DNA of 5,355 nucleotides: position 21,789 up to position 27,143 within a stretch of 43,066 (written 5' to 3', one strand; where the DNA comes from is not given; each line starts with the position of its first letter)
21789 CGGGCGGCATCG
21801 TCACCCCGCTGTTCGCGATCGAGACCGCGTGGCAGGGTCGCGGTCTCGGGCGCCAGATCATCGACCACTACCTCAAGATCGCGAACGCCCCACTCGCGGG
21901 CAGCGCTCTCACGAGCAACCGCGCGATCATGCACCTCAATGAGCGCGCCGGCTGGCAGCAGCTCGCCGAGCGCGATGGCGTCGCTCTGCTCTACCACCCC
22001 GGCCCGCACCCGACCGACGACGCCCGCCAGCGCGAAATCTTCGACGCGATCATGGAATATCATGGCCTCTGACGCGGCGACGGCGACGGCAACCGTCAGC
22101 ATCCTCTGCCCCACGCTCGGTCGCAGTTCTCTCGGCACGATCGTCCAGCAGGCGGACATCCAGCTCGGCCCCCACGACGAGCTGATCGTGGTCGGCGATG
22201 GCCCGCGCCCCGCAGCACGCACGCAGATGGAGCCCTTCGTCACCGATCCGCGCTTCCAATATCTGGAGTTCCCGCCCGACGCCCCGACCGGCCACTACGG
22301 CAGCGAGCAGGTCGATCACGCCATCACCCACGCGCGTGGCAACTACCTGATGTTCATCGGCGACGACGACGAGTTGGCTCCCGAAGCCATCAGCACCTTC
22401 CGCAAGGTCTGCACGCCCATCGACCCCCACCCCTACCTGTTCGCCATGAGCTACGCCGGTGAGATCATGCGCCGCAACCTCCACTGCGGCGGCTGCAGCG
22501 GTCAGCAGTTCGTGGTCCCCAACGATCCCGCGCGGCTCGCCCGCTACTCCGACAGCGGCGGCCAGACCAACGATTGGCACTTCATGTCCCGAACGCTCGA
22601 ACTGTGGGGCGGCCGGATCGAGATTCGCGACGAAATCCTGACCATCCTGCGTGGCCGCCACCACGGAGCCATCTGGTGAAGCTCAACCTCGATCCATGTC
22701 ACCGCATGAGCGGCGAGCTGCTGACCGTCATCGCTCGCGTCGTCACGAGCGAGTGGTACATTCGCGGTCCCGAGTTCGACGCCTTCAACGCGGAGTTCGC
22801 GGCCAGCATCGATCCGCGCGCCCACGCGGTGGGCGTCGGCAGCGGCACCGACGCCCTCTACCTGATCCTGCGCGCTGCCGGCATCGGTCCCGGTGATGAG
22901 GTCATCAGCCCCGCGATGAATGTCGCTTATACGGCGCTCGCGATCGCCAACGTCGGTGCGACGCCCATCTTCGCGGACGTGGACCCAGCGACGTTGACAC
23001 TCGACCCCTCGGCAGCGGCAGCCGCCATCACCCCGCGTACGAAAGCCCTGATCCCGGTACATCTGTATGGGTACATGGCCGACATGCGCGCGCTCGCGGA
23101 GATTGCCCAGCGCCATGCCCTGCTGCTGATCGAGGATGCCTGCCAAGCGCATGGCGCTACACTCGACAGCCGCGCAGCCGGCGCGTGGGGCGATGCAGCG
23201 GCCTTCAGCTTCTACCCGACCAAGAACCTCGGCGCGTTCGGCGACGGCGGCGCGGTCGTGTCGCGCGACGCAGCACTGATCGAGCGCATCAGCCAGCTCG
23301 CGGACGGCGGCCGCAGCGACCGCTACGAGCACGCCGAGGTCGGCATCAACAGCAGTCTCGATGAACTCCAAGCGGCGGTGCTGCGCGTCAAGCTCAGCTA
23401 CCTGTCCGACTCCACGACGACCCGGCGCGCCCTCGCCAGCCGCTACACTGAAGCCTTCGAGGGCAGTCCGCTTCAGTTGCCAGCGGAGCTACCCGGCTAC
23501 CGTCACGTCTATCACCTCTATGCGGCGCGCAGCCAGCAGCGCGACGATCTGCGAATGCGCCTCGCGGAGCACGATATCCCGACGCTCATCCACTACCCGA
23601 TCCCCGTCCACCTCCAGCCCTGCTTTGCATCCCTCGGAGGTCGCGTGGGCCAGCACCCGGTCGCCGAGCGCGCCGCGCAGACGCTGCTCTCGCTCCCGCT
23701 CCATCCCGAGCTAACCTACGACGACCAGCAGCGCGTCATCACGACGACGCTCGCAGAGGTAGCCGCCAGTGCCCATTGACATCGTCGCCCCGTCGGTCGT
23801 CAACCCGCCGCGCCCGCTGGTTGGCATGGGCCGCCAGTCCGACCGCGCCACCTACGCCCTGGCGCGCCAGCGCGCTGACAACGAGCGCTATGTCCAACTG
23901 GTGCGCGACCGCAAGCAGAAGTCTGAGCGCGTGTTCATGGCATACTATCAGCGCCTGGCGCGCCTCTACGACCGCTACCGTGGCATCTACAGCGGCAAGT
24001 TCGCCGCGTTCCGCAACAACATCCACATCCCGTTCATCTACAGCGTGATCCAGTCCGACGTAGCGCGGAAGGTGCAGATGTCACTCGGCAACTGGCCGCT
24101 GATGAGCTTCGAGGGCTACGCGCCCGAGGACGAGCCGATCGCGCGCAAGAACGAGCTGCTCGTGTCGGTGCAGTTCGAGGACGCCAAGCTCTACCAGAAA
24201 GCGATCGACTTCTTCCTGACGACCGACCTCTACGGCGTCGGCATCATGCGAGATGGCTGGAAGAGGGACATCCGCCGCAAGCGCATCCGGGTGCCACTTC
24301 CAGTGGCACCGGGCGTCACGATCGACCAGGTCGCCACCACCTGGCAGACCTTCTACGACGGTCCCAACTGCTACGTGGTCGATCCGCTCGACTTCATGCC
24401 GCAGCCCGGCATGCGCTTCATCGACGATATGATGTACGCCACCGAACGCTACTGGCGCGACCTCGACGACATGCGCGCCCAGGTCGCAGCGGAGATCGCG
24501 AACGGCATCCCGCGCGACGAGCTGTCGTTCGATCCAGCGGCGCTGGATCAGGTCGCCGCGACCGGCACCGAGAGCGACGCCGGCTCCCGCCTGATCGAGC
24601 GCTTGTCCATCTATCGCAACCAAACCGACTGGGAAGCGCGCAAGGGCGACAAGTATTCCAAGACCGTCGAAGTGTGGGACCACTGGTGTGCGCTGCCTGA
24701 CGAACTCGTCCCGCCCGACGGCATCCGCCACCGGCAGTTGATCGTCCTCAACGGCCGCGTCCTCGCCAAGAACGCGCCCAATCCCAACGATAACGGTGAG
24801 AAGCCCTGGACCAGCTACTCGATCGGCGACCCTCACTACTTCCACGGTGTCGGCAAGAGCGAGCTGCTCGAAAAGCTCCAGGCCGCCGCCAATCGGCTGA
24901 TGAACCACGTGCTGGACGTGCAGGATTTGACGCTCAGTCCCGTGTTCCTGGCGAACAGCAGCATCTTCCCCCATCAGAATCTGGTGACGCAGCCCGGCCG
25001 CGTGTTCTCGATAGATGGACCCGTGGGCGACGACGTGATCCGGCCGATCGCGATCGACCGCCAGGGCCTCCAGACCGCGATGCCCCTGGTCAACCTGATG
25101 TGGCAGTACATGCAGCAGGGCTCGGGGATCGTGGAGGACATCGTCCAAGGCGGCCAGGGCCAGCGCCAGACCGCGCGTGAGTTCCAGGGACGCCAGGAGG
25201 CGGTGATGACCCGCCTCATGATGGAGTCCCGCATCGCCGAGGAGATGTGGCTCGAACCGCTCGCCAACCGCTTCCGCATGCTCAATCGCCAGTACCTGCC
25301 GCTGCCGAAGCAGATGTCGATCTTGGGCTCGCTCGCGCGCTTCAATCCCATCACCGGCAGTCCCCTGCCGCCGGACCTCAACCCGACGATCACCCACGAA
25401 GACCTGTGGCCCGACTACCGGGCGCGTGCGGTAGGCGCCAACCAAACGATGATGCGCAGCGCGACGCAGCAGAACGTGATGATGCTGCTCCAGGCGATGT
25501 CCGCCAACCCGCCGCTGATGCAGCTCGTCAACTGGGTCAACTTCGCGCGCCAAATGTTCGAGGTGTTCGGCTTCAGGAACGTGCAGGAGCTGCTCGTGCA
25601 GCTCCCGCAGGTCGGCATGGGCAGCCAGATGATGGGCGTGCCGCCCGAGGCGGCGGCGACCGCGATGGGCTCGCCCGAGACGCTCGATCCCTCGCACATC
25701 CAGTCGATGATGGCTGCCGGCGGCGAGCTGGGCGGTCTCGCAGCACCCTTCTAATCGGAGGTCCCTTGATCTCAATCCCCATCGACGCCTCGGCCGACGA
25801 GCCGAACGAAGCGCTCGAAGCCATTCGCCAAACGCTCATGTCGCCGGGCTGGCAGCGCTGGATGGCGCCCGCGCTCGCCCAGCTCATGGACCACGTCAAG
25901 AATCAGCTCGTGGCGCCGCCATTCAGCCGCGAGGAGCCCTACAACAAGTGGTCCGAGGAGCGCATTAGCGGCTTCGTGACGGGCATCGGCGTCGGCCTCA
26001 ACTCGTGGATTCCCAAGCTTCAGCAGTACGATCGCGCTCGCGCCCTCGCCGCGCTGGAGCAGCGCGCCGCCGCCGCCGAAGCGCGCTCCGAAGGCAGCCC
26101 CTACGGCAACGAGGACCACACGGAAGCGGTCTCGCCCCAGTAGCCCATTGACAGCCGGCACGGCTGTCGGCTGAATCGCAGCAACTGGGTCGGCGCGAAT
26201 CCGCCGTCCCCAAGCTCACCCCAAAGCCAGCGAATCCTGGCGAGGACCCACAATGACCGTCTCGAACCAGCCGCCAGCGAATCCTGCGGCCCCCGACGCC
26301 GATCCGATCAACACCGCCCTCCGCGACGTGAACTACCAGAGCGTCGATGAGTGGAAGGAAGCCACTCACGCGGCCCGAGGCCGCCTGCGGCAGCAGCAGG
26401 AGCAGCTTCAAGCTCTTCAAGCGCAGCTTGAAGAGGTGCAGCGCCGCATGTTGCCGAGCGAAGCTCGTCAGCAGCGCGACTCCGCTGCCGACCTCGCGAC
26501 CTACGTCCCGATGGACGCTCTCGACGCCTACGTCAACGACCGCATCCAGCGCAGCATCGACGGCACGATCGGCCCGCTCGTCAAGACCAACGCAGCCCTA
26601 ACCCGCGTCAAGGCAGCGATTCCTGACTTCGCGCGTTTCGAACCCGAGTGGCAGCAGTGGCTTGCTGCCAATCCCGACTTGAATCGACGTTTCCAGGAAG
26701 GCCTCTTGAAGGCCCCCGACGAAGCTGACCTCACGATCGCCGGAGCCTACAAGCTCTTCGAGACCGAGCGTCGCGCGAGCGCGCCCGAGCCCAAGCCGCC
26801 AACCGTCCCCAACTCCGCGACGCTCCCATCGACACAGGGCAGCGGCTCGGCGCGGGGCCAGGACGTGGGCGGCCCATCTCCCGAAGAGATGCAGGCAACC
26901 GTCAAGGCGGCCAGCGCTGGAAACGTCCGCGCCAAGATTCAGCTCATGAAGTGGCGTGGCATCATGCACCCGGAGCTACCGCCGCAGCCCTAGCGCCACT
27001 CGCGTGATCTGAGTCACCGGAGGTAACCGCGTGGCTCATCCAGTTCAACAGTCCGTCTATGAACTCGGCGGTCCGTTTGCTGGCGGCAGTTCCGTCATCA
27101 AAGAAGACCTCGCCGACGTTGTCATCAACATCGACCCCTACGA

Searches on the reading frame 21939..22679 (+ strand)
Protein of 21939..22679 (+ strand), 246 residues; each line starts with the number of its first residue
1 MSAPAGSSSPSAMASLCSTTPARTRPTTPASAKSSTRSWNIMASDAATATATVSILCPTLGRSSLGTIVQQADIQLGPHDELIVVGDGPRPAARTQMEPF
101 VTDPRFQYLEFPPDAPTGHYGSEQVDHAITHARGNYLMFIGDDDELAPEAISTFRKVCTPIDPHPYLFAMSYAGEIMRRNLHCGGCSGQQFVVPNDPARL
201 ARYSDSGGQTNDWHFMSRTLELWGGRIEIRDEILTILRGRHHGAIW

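Call 4: search_protein_families(library=pfam, proteins=[window:21939-22679:+], max_evalue=0.01)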
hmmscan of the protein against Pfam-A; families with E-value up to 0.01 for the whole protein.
window:21939-22679:+ (246 aa): 1 family
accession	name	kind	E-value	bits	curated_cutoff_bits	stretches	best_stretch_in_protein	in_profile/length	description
PF00535.33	Glycos_transf_2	-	1e-06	29.2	23.3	1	75-152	23-97/168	Glycosyl transferase family 2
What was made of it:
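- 22062..22679 (+): GT2 (GT-A type) glycosyltransferase; accessory. PF00535 29.2 bits against a cutoff of 23.3 (call 4).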

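Call 5: search_protein_families(library=phrogs, proteins=[window:21939-22679:+], max_evalue=0.01)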
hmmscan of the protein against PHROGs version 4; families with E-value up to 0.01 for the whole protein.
window:21939-22679:+ (246 aa): 1 family
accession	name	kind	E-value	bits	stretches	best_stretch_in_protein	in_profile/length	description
phrog_14775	-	moron, auxiliary metabolic gene and host takeover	0.0037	17.9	0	126-155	55-84/203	glycosyltransferase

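Call 8: search_protein_families(library=ncbifam, proteins=[window:21939-22679:+], max_evalue=1)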
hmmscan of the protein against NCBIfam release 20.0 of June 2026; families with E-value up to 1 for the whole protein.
window:21939-22679:+ (246 aa): 6 families
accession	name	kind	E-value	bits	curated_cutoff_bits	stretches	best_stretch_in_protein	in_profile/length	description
NF007453.0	PRK10018.1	equivalog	1.7e-06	28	382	1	49-174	4-127/280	colanic acid biosynthesis glycosyltransferase WcaA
TIGR04017.1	WcaA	equivalog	4e-06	26.6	495.75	1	50-174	4-126/279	colanic acid biosynthesis glycosyltransferase WcaA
NF050050.1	ProtGlycPglI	equivalog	0.0017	17.8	500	1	53-154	4-104/306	GalNAc(5)-diNAcBac-PP-undecaprenol beta-1,3-glucosyltransferase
TIGR04440.1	glyco_TIGR04440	domain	0.0049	16.6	70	1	54-153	3-101/215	TIGR00180 family glycosyltransferase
NF041875.1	EPS_EpsD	equivalog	0.016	14.6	370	1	53-153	1-99/325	exopolysaccharide biosynthesis glycosyltransferase EpsD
TIGR04283.1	glyco_like_mftF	equivalog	0.054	13.1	182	1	54-168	2-107/221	TIGR04283 family arsenosugar biosynthesis glycosyltransferase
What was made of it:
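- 22062..22679 (+): NCBIfam WcaA/PglI-type hits around 1e-6 (call 8).
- Checked: The GT2 at 22062-22679 is confirmed (PF00535, 29.2 bits against a cutoff of 23.3, call 4; WcaA/PglI-type NCBIfam hits, call 8).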

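Call 65: search_solved_structures(query=window:22062-22679:+, max_evalue=1, show_alignments=1)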
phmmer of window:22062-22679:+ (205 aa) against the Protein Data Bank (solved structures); distinct sequences matched with E-value up to 1: 5.
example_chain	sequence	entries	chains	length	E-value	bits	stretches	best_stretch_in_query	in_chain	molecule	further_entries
3pg0_A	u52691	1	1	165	0.22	14.1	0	141-175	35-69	ThreeFoil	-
3l7i_A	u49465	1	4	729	0.85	12.2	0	40-113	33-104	Teichoic acid biosynthesis protein F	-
3l7j_A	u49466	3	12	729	0.85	12.2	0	40-113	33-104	Teichoic acid biosynthesis protein F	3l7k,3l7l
3l7m_A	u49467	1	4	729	0.85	12.2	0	40-113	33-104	Teichoic acid biosynthesis protein F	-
9jma_A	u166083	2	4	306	0.87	12.2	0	12-111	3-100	GalNAc(5)-diNAcBac-PP-undecaprenol beta-1,3-glucosyltransferase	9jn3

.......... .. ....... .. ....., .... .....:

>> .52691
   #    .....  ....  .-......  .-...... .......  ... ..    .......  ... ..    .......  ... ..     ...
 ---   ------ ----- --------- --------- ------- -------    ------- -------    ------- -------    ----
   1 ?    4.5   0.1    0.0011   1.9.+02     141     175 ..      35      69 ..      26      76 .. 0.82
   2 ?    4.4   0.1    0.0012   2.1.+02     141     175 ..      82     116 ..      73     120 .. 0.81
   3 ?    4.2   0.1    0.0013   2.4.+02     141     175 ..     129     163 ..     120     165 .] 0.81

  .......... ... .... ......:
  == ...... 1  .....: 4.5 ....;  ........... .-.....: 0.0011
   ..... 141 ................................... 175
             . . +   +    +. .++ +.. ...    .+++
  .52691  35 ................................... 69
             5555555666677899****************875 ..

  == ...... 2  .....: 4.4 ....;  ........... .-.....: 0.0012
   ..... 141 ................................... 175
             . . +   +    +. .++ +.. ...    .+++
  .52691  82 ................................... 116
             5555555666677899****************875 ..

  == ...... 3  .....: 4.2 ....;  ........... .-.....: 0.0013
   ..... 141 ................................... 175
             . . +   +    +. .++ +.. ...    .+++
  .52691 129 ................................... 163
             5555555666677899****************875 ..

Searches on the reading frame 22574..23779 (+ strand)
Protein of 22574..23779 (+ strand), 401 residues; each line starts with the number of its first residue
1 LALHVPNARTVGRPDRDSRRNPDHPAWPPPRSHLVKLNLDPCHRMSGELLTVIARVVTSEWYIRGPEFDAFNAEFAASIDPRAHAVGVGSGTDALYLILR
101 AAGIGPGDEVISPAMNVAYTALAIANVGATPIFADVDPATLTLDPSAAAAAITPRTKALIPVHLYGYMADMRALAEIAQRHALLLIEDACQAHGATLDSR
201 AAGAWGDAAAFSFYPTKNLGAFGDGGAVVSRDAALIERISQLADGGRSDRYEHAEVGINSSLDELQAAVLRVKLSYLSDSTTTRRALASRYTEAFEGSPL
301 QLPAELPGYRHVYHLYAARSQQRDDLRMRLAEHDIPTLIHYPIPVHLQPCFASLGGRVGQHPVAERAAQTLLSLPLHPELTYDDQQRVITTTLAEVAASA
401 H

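Call 13: search_protein_families(library=pfam, proteins=[window:22574-23779:+], max_evalue=0.01)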
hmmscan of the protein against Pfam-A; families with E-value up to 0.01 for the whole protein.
window:22574-23779:+ (401 aa): 3 families
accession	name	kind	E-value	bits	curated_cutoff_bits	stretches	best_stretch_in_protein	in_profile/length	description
PF01041.23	DegT_DnrJ_EryC1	-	5.4e-107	358.6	19.8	1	49-390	7-357/360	DegT/DnrJ/EryC1/StrS aminotransferase family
PF00155.27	Aminotran_1_2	-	0.00093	18.9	19.7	1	82-248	65-250/361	Aminotransferase class I and II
PF00266.25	Aminotran_5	-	0.0034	16.9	21.5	1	90-247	69-229/371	Aminotransferase class-V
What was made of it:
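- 22676..23779 (+): DegT/DnrJ/EryC1 NDP-keto-sugar aminotransferase; accessory. The start is inferred from the GTGA overlap; the longest ORF starts at 22574. PF01041 E 5e-107 (call 13).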

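Call 66: search_solved_structures(query=window:22574-23779:+, max_evalue=1e-20)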
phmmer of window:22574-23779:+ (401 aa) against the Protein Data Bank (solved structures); distinct sequences matched with E-value up to 1e-20: 48.
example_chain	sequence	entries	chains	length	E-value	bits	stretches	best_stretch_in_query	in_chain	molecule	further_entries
7b0d_A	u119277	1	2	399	2.7e-96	326.1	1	47-388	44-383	Glutamine--scyllo-inositol transaminase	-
2oga_A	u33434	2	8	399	1.8e-93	316.9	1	45-390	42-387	Transaminase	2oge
3frk_A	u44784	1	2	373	1.9e-87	297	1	53-385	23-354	QdtB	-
5u1z_A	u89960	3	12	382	2.4e-74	253.9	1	32-388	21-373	Putative aminotransferase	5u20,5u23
5u21_A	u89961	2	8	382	1.6e-73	251.2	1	32-388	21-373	Putative aminotransferase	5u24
3nyu_A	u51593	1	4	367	6.5e-71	242.6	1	49-381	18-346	Aminotransferase WbpE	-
3nu7_A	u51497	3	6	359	7.6e-71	242.4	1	49-381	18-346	Aminotransferase WbpE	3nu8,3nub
3nys_A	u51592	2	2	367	4.8e-70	239.7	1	49-381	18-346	Aminotransferase WbpE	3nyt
7n63_A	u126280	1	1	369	5.1e-69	236.4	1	44-384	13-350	Putative aminotransferase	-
8e77_A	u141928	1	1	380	7.1e-69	235.9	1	44-385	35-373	DegT/DnrJ/EryC1/StrS aminotransferase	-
8e75_A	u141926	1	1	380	7.1e-69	235.9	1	44-385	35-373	DegT/DnrJ/EryC1/StrS aminotransferase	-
3uwc_A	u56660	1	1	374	4.1e-68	233.4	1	60-389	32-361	Nucleotide-sugar aminotransferase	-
4qgr_A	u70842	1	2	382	1.5e-67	231.6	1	44-390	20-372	DegT/DnrJ/EryC1/StrS aminotransferase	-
4k2b_A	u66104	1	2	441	2.9e-52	181.2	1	48-390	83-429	NTD biosynthesis operon protein NtdA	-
4k2i_A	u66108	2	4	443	2.9e-52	181.2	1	48-390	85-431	NTD biosynthesis operon protein NtdA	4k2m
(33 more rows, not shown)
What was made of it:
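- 22676..23779 (+): Among named PDB enzymes the best are the C3-aminotransferases DesV 2oga (317 bits), QdtB 3frk (297 bits) and WbpE; the top hit overall is 7b0d, deposited as glutamine-scyllo-inositol transaminase (326 bits) (call 66).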

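Call 98: search_protein_families(library=ncbifam, proteins=[window:22676-23779:+], max_evalue=0.001)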
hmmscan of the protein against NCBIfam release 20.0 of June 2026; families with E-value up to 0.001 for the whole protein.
window:22676-23779:+ (367 aa): 20 families
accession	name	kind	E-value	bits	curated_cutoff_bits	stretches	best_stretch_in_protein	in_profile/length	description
TIGR03588.1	PseC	equivalog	2.8e-65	220.7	423.5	1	16-357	14-375/380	UDP-4-amino-4,6-dideoxy-N-acetyl-beta-L-altrosamine transaminase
NF008687.0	PRK11706.1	equivalog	2.2e-61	207.7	375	1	48-359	46-371/375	dTDP-4-amino-4,6-dideoxygalactose transaminase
NF008658.2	PRK11658.1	equivalog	3.3e-59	200.4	631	1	14-357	15-372/379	UDP-4-amino-4-deoxy-L-arabinose aminotransferase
TIGR04427.1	PLP_DesI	equivalog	2.5e-51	175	650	1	17-356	36-377/390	dTDP-4-dehydro-6-deoxyglucose aminotransferase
TIGR04181.1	NHT_00031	hypoth_equivalog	4.6e-48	163.9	420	1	17-341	14-357/359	LegC family aminotransferase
TIGR02379.1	ECA_wecE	subfamily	7.9e-48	163.1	434.85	1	51-359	49-372/376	dTDP-4-amino-4,6-dideoxy-D-glucose transaminase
NF011936.0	PRK15407.1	equivalog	6.9e-36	123.9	423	1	26-214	59-253/440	lipopolysaccharide biosynthesis protein RfbH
NF004770.0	PRK06108.1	subfamily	3.8e-06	26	422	1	43-155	92-210/396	pyridoxal phosphate-dependent aminotransferase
NF006488.0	PRK08912.1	equivalog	5.8e-06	25.5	498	1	44-155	83-199/387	aminotransferase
NF005816.0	PRK07682.1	equivalog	7.7e-06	24.8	620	1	38-158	80-206/390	aminotransferase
NF004769.0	PRK06107.1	equivalog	0.00014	20.7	617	1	52-126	96-171/402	aspartate transaminase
NF005817.0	PRK07683.1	equivalog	0.00024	20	575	1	57-127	98-170/387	aminotransferase A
NF041364.1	GntC_guanitoxin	equivalog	0.00027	19.9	415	1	40-155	53-174/356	guanitoxin biosynthesis PLP-dependent (S)-gamma-hydroxy-L-arginine cyclodehydratase GntC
NF009079.0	PRK12414.1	subfamily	0.00037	19.6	481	1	42-127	84-168/384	methionine aminotransferase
NF004650.0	PRK05994.1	equivalog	0.00038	19.4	667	1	42-163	72-193/427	O-acetylhomoserine aminocarboxypropyltransferase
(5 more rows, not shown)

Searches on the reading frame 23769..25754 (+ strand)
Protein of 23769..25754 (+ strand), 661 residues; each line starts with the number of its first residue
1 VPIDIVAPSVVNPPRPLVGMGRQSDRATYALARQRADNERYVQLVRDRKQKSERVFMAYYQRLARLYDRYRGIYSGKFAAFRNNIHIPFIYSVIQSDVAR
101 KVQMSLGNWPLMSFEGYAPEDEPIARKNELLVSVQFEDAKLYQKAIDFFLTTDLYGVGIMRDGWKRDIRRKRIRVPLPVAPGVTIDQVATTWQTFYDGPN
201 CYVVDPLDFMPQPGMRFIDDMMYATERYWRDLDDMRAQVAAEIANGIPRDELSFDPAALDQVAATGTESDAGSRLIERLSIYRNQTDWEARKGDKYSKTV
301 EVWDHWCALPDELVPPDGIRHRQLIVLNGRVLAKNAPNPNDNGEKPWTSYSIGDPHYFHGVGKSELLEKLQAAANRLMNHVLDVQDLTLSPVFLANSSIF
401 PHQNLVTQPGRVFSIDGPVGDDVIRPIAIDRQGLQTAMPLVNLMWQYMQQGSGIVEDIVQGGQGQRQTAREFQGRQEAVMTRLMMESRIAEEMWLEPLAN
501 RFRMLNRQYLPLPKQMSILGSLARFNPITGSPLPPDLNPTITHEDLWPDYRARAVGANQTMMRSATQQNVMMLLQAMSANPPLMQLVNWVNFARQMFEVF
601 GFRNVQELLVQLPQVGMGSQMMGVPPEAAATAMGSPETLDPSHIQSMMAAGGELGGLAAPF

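Call 4: search_protein_families(library=pfam, proteins=[window:23769-25754:+], max_evalue=0.01)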
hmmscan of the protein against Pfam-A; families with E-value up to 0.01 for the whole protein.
window:23769-25754:+ (661 aa): 1 family
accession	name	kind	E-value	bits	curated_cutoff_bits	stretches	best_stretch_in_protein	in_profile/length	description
PF23899.1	SU10_portal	-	1.3e-18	67.2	30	1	186-626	178-570/593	Phage SU10 portal protein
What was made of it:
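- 23769..25754 (+): Portal, the right border of the variable sugar island. PF23899 SU10_portal E 1.3e-18 (call 4).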

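Call 5: search_protein_families(library=phrogs, proteins=[window:23769-25754:+], max_evalue=0.01)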
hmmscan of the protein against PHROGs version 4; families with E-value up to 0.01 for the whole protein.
window:23769-25754:+ (661 aa): 2 families
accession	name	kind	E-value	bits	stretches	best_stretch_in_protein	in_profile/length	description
phrog_332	-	connector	1e-12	48.2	1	355-626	271-522/560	head-tail adaptor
phrog_1216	-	head and packaging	1.8e-12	47.6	1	196-614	209-598/714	portal protein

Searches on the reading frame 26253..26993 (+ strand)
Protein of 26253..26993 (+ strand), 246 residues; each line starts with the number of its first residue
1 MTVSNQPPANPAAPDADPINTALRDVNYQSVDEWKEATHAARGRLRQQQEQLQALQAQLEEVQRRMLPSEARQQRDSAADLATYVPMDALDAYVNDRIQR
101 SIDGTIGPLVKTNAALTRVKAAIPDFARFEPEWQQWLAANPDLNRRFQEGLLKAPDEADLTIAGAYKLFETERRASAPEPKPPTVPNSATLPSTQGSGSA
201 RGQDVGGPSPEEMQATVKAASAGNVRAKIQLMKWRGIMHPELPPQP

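Call 4: search_protein_families(library=pfam, proteins=[window:26253-26993:+], max_evalue=0.01)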
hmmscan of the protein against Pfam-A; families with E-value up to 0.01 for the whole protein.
window:26253-26993:+ (246 aa): 1 family
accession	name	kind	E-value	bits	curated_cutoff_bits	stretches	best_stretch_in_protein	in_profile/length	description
PF09278.17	MerR-DNA-bind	-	0.0018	19.3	25.4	1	23-61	26-64/65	MerR, DNA binding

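Call 5: search_protein_families(library=phrogs, proteins=[window:26253-26993:+], max_evalue=0.01)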
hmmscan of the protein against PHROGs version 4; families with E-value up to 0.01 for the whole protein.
window:26253-26993:+ (246 aa): 0 families
